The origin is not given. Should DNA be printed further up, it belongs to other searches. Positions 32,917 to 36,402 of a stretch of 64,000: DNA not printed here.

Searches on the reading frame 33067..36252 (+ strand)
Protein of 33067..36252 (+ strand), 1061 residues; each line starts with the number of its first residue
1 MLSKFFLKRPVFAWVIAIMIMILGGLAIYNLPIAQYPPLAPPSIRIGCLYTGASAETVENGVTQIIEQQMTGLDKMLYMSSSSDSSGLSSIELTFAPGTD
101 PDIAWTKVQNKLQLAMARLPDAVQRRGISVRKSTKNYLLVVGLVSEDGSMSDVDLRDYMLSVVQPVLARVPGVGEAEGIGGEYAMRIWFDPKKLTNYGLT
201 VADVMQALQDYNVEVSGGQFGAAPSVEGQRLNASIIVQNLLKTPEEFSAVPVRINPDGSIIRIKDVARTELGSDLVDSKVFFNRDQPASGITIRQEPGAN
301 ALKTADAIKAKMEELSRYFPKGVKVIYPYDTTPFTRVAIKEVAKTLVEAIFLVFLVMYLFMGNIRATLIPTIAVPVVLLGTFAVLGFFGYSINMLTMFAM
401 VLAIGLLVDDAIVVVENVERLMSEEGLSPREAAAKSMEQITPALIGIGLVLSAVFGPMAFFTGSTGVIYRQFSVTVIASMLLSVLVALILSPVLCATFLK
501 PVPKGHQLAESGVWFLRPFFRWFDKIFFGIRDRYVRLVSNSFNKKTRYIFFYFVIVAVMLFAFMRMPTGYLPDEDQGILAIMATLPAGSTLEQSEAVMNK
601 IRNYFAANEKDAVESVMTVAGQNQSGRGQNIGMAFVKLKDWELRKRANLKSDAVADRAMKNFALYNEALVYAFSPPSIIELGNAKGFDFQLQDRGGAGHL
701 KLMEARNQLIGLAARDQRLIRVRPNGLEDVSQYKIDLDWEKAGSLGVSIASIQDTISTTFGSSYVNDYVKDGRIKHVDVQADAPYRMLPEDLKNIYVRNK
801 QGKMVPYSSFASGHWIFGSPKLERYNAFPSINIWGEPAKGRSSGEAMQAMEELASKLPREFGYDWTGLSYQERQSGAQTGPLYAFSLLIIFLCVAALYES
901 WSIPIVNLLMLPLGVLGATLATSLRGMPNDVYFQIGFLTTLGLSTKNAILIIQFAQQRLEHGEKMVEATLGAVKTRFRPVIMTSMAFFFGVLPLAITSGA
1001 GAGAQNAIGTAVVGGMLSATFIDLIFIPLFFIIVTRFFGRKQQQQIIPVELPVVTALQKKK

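Call 73: search_protein_families(library=pfam, proteins=[window:33067-36252:+], max_evalue=0.00001)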
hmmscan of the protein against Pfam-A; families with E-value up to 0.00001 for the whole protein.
window:33067-36252:+ (1061 aa): 2 families
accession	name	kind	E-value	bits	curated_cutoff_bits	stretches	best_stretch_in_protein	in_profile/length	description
PF00873.25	ACR_tran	-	0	1197.4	28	1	3-1034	2-1020/1021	AcrB/AcrD/AcrF family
PF03176.21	MMPL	-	6e-12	45.6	20.5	1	335-501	138-305/333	MMPL family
